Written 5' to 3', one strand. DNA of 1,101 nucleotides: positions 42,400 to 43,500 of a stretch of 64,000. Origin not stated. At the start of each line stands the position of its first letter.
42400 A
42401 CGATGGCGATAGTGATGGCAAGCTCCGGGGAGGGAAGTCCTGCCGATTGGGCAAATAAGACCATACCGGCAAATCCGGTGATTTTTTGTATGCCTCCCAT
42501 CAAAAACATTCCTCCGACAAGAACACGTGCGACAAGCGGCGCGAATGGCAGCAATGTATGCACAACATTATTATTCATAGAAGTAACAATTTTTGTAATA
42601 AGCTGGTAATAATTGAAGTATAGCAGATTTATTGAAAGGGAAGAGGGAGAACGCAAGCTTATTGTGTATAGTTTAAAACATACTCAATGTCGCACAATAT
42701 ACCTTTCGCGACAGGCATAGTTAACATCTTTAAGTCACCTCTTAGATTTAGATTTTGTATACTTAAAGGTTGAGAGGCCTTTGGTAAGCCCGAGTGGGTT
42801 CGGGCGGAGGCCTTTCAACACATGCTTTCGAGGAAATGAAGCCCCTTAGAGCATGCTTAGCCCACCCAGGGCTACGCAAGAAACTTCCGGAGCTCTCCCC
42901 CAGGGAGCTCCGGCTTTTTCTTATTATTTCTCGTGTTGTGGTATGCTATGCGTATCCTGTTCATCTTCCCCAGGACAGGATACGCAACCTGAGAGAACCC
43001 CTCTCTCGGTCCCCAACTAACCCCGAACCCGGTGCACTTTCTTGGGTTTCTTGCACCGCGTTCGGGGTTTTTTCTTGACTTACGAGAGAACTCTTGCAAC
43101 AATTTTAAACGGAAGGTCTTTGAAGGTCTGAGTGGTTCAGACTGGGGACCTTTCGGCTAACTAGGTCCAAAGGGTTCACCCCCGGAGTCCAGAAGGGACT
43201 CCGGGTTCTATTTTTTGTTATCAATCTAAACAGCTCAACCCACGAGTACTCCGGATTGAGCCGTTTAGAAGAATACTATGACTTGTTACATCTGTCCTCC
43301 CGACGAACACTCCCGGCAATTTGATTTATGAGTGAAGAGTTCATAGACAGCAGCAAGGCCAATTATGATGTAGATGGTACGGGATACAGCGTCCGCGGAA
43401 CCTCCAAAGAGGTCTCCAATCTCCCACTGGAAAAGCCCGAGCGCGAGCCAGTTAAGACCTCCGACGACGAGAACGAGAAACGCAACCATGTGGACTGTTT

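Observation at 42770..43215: Three tandem terminator-capped structured RNAs in a 450-bp ORF-free gap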

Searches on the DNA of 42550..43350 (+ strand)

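Call 4: search_rna_families(source=window, start=42550, end=43350, threshold=evalue, max_evalue=10, show_alignments=4)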
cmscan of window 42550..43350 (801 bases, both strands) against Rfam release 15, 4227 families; matches with E-value up to 10: 8.
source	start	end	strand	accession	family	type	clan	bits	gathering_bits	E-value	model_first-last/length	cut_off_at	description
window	42944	43073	+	RF02344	ar14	Gene; sRNA;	-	22.4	58.8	0.062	1-123/123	no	Alphaproteobacterial ar14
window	42788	42805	-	RF02703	AsxR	Gene; sRNA;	-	21.3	63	1.3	31-48/53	no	Anti stx2 sRNA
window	42933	43072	+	RF02627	Ssr1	Gene; sRNA;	-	18.6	820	0.013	1-654/654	no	Shigella small RNA 1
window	43220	43272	-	RF03751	mir-7445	Gene; miRNA;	-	18.4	79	3.4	1-60/60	no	mir-7445 microRNA precursor family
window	43223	43271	-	RF01996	mir-995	Gene; miRNA;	-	18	72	1.3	1-88/88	no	mir-995 microRNA precursor family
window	42788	42805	-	RF02702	AgvB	Gene; sRNA;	-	17.4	56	1.4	38-55/62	no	Anti GcvB sRNA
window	43176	43265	-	RF01552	TB9Cs1H2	Gene; snRNA; snoRNA; HACA-box;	-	16.3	35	4.4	1-86/86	no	Trypanosomatid snoRNA TB9Cs1H2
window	42653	42695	-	RF02377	SurA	Gene; sRNA;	-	9.4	100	7.7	173-215/279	no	SurA sRNA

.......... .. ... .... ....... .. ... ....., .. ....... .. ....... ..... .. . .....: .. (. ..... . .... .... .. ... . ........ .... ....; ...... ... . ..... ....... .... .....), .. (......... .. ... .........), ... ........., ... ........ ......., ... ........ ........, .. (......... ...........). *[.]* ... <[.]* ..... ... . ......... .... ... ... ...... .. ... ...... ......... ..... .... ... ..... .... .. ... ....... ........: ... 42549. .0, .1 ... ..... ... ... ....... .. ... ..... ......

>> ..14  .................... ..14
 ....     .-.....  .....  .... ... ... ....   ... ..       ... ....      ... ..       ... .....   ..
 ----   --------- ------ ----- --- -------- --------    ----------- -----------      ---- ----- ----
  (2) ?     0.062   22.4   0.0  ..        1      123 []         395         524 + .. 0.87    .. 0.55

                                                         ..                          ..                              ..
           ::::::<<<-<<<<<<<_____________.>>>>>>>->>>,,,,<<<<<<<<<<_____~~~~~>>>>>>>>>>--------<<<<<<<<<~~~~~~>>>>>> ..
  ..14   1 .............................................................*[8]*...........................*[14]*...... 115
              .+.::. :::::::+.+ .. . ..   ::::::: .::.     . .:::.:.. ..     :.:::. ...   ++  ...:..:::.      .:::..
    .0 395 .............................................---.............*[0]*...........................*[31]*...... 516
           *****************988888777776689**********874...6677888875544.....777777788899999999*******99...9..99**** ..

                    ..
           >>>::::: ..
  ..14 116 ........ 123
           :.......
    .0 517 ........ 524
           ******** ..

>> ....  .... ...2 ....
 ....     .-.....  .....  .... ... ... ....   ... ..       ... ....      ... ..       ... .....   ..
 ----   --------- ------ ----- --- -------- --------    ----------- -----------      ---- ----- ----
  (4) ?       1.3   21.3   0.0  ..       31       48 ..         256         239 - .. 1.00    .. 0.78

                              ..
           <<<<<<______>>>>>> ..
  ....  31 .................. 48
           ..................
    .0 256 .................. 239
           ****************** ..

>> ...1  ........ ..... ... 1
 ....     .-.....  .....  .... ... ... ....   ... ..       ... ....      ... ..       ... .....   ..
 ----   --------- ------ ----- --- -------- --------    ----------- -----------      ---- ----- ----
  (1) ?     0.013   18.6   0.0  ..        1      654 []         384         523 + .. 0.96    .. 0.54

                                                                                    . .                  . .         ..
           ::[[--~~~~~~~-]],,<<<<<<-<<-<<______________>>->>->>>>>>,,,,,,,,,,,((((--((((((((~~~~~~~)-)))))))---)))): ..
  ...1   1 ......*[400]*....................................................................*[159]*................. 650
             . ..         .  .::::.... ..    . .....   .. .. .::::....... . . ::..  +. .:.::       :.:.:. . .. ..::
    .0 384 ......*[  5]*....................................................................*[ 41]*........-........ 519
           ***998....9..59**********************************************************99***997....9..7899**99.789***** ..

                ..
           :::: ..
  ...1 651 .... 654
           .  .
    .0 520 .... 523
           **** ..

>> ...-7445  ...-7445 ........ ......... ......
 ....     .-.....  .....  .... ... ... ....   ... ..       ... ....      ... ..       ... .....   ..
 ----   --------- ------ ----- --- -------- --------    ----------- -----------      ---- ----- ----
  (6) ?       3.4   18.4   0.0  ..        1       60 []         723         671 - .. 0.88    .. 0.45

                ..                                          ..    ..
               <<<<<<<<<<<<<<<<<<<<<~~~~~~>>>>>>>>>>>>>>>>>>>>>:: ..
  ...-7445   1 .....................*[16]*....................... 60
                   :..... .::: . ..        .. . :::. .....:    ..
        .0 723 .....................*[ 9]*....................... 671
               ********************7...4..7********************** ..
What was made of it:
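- On Rfam RF02344 (ar14): Window unit 2 scores 22.4 bits (call 4).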

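Call 31: build_rna_model(alignment_id=A4, structure=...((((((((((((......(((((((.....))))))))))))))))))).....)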
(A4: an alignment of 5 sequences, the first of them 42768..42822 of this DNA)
Model R1 built from alignment A4 (5 sequences, 57 columns); structure: as given.
model positions 55; base pairs 19; branch points 0; effective number of sequences 5; information 0.895 bits per position. Calibrated on 0.2 Mb of random sequence (short: E-values are rough).
structure used (alignment columns):
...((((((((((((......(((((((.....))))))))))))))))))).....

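Call 32: search_with_rna_model(model_id=R1, sources=[window, L007, L008, L009, L010, L011, L012, L013, L014, L015, L016, L017, L018, L019, L020, L021, L022, L023, L024, L025, L026, L027, L028, L029, L030, L031, L032, L033, L034, L035, L036, L037, L038, L039, L040, L041, L042, L043, L044, L045, L046, L047, L048, L049, L050, L051, L052, L053, L054, L055, L056, L057, L058, L059, L060, L061, L062, L063, L064, L065, L066, L067, L068, L069, L070, L071, L072, L073, L074, L075, L076, L077, L078, L079, L080, L081, L082, L083, L084, L085, L086, L087, L088, L089], max_evalue=10, show_alignments=0)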
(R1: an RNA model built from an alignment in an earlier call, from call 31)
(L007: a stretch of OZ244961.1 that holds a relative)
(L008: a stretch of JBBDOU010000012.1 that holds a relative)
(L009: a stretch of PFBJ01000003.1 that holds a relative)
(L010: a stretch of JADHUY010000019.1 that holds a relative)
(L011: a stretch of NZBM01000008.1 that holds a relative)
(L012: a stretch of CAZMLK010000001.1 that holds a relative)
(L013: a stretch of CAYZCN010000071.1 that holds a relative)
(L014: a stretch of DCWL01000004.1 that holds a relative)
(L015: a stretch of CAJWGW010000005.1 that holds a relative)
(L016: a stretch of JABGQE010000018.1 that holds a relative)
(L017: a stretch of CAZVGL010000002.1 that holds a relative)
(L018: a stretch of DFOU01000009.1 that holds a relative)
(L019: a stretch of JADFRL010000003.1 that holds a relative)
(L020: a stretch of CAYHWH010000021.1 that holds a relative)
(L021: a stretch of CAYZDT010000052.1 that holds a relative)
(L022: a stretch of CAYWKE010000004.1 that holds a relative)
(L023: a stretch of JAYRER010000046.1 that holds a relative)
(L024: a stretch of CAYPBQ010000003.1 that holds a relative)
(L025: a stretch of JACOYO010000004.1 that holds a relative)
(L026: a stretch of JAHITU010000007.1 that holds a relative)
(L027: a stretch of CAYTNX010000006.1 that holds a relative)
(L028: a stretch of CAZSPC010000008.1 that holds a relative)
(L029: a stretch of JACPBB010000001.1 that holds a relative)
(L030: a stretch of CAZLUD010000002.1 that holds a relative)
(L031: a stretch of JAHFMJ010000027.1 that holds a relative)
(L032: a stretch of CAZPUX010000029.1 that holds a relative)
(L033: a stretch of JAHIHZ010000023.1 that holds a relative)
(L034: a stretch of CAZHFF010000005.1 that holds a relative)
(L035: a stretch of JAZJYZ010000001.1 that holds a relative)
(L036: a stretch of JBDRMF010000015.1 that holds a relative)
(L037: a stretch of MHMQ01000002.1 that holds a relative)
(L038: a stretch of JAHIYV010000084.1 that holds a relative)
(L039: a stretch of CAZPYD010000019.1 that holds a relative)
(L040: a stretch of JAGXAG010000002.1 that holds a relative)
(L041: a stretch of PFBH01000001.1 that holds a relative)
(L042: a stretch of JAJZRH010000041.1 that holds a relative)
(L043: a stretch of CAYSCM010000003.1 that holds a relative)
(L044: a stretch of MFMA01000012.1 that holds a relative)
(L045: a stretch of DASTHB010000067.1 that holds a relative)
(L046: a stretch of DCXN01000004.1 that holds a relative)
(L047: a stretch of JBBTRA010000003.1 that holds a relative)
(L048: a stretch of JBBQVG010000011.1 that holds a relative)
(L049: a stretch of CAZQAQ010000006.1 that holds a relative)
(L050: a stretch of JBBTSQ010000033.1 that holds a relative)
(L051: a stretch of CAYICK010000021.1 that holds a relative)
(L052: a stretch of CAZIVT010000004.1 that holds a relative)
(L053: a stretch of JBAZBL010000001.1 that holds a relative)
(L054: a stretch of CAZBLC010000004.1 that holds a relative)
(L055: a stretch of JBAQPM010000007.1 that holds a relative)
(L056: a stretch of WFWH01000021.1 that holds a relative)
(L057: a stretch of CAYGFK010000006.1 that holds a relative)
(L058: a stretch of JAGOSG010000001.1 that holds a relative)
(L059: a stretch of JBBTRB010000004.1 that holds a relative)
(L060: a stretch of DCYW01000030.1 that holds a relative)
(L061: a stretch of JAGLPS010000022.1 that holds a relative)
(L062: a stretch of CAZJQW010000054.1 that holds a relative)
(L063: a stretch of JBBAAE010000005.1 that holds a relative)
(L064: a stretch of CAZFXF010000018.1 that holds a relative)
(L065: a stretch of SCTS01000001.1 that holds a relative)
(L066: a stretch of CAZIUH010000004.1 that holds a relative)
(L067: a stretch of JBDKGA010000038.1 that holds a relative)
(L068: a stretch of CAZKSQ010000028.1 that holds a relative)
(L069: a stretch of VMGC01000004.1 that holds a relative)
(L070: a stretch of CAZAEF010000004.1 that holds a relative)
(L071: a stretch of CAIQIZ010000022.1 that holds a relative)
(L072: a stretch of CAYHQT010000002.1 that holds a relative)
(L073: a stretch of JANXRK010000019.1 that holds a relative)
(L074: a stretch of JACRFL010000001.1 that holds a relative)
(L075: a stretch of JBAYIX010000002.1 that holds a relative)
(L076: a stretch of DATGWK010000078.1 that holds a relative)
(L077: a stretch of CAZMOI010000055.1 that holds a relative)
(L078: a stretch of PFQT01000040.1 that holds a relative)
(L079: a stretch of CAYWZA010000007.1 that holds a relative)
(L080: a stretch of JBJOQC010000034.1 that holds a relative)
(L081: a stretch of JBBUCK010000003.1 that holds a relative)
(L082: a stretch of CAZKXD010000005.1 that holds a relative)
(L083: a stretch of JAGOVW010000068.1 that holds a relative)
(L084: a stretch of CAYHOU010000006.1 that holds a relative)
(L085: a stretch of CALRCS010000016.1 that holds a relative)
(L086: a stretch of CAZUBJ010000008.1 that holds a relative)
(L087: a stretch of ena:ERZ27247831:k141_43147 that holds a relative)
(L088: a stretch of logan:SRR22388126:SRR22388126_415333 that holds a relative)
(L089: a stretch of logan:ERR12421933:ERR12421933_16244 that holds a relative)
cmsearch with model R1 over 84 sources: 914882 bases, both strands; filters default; matches with E-value up to 10: 7.
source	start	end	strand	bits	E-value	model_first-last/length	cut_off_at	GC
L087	8192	8246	-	65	1e-14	1-55/55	no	0.55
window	43107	43160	+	63.4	2.9e-14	1-55/55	no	0.5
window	42768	42822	+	59.9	2.8e-13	1-55/55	no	0.6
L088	3044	3100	-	57.6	1.3e-12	1-55/55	no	0.49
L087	7825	7878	-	53.9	1.3e-11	1-55/55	no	0.57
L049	7578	7615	+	21.7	0.013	1-55/55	no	0.47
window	42766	42820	-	12.7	4.1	1-55/55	no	0.58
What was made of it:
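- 43110..43216 (+): Unit 3 RNA, about 107 nt. It has a 5' bipartite hairpin (43110-43155), a linker ending in CACCCCC, terminator T3 (43181-43205) and a U-rich tail. The covariance model R1 scores 63.4 bits on the plus strand (call 32).
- On Bacterial terminator-capped sRNA gene (generic kind): The model scores 54-65 bits on the plus strand against 12.7 bits on the minus strand (call 32).
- Strand choice: the covariance model scores 54-65 bits on the plus strand against 12.7 bits on the reverse strand (call 32). The covariance model finds the hairpin only in the three close genomes, not in 80 Paceibacterota loci (call 32).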
